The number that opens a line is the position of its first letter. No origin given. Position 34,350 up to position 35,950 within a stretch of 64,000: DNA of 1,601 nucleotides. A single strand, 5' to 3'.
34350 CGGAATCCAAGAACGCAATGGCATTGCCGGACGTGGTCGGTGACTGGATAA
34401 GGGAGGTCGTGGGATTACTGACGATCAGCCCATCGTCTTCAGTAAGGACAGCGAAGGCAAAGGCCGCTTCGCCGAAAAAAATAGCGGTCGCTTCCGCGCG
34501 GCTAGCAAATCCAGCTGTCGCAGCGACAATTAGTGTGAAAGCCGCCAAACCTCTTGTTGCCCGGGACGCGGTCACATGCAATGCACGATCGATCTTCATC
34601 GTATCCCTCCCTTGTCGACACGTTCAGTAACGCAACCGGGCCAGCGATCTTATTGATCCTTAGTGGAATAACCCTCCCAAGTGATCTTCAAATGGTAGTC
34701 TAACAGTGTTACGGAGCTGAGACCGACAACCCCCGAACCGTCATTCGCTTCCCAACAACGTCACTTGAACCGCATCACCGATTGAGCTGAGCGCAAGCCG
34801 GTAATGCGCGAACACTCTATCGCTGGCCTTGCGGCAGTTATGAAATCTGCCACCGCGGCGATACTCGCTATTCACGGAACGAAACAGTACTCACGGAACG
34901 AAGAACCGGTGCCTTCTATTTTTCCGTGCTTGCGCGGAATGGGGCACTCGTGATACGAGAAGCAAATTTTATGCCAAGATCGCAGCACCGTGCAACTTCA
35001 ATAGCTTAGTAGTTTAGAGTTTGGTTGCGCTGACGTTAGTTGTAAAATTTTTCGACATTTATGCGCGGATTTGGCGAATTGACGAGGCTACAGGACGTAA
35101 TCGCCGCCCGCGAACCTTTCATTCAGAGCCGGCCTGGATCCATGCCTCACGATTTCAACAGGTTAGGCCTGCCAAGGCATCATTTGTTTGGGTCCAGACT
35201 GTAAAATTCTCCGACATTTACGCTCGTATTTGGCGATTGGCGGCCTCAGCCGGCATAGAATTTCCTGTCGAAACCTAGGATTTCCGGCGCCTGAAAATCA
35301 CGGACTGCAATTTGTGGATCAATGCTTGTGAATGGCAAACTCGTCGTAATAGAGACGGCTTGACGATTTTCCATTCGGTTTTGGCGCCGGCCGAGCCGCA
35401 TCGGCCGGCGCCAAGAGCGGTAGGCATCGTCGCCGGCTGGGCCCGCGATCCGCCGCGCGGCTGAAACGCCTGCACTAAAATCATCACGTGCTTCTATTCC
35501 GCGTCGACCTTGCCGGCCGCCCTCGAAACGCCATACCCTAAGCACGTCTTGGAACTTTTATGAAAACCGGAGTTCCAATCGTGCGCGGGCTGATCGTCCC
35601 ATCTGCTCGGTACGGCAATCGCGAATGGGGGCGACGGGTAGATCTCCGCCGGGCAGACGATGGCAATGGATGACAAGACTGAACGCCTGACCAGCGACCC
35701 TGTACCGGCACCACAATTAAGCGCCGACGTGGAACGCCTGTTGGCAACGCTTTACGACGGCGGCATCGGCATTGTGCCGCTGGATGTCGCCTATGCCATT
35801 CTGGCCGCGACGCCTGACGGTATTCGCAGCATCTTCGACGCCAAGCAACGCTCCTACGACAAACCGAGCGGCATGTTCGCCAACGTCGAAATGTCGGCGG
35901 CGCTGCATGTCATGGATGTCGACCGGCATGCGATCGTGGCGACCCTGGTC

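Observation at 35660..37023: Two YrdC/Sua5-like paralogs embedded in amidohydrolase operons (35660 with isochorismatase; 61668 divergent from hyuAB)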

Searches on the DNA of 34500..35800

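Call 67: search_rna_families(source=window, start=34500, end=35800, threshold=evalue, max_evalue=1)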
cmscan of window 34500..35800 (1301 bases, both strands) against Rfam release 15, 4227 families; matches with E-value up to 1: 1.
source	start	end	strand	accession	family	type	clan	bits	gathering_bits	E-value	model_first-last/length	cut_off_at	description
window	35344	35412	+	RF01683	P6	Gene; sRNA;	-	16.2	50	0.083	1-510/510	no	Pseudomonas sRNA P6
